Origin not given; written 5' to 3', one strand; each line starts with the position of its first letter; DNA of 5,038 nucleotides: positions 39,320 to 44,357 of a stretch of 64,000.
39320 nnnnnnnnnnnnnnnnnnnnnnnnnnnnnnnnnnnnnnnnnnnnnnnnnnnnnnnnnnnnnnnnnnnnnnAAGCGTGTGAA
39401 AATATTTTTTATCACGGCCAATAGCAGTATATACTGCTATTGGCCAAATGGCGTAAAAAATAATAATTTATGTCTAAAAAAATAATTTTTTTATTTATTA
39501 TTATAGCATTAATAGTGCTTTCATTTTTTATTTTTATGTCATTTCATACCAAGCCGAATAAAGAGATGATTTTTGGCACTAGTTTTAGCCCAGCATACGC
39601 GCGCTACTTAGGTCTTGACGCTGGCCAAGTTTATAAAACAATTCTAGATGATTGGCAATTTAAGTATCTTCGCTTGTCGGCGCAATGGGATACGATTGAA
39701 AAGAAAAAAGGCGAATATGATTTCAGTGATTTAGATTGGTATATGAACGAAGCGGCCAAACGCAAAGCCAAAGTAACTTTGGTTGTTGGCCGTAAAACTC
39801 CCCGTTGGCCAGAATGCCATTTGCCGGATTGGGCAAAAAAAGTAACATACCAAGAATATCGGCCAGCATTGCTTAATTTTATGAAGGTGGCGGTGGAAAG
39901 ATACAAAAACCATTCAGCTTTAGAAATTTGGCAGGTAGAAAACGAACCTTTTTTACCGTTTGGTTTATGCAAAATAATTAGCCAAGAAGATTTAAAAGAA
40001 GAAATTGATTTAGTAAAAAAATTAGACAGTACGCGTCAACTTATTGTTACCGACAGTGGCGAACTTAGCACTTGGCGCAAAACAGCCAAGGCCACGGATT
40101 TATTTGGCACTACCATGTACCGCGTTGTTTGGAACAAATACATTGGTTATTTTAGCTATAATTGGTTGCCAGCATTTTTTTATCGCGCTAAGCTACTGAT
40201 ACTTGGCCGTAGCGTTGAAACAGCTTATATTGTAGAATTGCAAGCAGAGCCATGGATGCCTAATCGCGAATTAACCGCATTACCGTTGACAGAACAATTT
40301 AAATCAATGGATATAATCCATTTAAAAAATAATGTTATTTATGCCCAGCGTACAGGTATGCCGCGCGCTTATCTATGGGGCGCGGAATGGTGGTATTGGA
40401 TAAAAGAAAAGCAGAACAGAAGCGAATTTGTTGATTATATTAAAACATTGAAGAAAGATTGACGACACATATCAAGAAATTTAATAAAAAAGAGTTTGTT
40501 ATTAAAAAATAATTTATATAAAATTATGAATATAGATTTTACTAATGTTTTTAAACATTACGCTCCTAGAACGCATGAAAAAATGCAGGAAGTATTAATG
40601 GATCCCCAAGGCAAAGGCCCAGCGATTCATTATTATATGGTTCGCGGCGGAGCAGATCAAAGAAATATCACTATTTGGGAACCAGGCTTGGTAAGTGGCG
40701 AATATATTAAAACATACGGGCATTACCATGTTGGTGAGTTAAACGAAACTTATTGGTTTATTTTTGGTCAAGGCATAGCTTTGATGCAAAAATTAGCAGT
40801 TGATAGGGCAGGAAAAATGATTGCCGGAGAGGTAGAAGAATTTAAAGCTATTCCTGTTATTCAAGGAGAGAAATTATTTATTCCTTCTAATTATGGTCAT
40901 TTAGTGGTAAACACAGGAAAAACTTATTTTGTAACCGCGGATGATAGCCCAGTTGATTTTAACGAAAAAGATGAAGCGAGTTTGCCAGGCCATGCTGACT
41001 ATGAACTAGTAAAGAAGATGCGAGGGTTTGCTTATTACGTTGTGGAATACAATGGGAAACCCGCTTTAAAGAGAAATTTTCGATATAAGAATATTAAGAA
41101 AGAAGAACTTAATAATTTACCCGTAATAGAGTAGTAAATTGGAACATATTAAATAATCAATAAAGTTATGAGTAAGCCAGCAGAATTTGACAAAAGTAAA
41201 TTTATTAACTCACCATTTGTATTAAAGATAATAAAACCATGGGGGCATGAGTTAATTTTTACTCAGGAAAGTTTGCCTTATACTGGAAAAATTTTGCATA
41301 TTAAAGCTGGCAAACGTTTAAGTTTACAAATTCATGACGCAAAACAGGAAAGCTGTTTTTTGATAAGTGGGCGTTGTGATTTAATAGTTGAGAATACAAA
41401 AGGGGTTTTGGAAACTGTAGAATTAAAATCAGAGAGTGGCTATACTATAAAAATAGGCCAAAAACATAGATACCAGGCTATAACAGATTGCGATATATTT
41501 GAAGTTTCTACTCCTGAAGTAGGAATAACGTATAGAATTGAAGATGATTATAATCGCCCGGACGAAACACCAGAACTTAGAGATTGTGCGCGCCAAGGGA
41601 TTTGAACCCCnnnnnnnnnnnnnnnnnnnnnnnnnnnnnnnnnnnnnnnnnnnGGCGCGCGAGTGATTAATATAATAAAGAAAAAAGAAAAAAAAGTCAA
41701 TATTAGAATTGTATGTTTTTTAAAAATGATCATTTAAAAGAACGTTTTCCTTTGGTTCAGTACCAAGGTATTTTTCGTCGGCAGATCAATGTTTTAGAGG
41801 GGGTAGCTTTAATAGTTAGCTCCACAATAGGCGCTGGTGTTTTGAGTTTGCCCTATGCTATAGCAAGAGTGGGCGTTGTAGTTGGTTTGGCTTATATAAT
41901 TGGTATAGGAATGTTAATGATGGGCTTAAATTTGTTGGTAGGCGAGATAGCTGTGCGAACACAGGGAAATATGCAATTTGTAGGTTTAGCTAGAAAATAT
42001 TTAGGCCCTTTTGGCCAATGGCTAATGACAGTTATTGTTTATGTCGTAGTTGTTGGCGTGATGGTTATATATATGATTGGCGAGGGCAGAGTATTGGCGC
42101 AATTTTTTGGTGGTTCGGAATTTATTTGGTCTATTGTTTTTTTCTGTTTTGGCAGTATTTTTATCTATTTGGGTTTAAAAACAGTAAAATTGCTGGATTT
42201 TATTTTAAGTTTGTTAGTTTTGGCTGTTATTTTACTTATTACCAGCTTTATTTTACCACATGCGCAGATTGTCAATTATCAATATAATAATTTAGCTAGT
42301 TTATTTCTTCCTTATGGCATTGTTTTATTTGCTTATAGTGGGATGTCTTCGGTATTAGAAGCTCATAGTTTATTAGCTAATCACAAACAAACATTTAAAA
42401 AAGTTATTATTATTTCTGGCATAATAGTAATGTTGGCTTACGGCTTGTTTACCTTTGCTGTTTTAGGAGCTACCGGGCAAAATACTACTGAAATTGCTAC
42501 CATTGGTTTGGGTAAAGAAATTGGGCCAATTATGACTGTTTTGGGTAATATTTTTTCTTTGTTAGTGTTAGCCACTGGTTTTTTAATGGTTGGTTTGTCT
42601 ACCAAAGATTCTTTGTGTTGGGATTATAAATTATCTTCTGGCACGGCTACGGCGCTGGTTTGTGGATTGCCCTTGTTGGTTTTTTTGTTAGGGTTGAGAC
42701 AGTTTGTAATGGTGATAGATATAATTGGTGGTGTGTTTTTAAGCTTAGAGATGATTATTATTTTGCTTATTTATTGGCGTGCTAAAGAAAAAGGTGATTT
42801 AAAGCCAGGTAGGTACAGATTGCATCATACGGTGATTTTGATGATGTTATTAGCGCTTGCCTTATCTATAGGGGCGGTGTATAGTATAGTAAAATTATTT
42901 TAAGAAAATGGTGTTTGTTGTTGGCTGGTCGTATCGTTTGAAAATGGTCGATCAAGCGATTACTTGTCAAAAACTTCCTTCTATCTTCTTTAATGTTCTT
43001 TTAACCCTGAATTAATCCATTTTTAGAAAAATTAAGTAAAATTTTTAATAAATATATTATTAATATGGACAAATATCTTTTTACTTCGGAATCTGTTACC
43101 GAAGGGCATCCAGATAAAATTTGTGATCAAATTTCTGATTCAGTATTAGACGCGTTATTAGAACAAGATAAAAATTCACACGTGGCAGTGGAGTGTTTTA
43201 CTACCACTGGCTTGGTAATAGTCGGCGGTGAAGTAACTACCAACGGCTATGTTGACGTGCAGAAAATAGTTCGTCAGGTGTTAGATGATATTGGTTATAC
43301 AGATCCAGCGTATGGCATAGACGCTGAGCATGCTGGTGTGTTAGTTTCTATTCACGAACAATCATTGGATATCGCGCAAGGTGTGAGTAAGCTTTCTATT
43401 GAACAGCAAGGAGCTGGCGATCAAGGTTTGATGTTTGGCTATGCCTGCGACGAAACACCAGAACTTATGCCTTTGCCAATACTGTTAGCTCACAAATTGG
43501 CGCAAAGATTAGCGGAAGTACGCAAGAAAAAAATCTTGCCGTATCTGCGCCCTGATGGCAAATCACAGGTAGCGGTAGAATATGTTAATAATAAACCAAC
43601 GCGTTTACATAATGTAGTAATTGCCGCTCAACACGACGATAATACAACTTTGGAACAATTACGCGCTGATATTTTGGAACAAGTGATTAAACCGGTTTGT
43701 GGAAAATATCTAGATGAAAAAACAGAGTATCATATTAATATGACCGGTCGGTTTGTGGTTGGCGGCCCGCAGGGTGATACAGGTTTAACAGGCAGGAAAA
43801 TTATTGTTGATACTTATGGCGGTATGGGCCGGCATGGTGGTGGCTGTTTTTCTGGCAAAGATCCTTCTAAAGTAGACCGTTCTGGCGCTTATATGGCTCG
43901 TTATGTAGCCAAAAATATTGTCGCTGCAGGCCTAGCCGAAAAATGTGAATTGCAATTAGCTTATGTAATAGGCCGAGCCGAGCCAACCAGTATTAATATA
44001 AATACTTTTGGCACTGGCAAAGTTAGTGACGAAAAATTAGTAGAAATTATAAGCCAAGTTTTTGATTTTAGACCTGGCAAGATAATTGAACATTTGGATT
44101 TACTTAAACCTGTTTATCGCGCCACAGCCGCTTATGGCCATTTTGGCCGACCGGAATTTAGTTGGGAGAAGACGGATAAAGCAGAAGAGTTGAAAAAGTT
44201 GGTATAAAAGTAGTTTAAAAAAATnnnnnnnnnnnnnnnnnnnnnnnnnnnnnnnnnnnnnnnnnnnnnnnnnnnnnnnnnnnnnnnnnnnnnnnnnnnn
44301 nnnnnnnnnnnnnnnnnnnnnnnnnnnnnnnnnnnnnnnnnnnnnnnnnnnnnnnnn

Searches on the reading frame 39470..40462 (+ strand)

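Call 47: search_protein_families(library=pfam, proteins=[window:39470-40462:+], max_evalue=0.001)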
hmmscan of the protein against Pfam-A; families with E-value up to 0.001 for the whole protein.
window:39470-40462:+ (330 aa): 3 families
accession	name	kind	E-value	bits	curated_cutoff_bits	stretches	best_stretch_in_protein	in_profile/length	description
PF02449.21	Glyco_hydro_42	-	7.7e-08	32.5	21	1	72-160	33-138/376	Beta-galactosidase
PF02836.23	Glyco_hydro_2_C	-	4.7e-07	29.7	21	1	120-196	96-163/302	Glycosyl hydrolases family 2, TIM barrel domain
PF00331.26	Glyco_hydro_10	-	1.4e-06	28.2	22.1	1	71-163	45-132/311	Glycosyl hydrolase family 10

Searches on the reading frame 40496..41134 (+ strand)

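Call 48: search_protein_families(library=pfam, proteins=[window:40496-41134:+], max_evalue=0.001)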
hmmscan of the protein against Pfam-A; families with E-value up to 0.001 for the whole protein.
window:40496-41134:+ (212 aa): 1 family
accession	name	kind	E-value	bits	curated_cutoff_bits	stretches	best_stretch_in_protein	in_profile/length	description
PF06560.17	GPI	-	1.1e-16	61.1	20.7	1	56-193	52-175/182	Glucose-6-phosphate isomerase (GPI)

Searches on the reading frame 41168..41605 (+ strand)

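Call 48: search_protein_families(library=pfam, proteins=[window:41168-41605:+], max_evalue=0.001)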
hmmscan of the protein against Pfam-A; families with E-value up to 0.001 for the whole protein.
window:41168-41605:+ (145 aa): 1 family
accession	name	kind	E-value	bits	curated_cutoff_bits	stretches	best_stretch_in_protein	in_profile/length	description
PF01050.24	MannoseP_isomer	-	3.2e-06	27.8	23.6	1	20-129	11-112/116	Mannose-6-phosphate isomerase C-terminal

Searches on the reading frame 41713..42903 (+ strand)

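Call 48: search_protein_families(library=pfam, proteins=[window:41713-42903:+], max_evalue=0.001)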
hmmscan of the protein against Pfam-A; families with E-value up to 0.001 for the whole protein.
window:41713-42903:+ (396 aa): 2 families
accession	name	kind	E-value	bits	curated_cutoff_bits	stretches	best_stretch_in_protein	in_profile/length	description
PF03222.19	Trp_Tyr_perm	-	1.7e-19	70.7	22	1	26-378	4-380/393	Tryptophan/tyrosine permease family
PF01490.24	Aa_trans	-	1.5e-18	67.2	25.6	1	24-289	2-287/410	Transmembrane amino acid transporter protein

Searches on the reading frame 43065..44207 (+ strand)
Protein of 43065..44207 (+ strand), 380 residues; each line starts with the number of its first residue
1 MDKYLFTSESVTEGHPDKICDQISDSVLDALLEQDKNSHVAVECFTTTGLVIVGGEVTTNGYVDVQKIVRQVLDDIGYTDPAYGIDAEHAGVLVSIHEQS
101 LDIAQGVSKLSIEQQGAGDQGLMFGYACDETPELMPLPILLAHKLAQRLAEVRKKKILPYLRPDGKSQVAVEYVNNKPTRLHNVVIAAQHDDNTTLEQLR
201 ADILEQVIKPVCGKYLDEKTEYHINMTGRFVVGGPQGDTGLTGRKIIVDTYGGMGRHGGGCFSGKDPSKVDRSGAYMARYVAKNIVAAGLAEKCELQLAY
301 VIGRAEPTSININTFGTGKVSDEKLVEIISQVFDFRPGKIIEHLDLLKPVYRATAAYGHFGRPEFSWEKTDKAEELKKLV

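Call 48: search_protein_families(library=pfam, proteins=[window:43065-44207:+], max_evalue=0.001)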
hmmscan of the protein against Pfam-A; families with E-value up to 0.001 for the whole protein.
window:43065-44207:+ (380 aa): 3 families
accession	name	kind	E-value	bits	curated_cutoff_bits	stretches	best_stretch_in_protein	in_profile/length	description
PF02773.21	S-AdoMet_synt_C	-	1.9e-69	232.4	25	1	232-369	1-138/138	S-adenosylmethionine synthetase, C-terminal domain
PF02772.21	S-AdoMet_synt_M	-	1.4e-49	167.6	29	1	114-230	1-120/120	S-adenosylmethionine synthetase, central domain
PF00438.25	S-AdoMet_synt_N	-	4.3e-43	146.3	33.1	1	3-100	1-98/99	S-adenosylmethionine synthetase, N-terminal domain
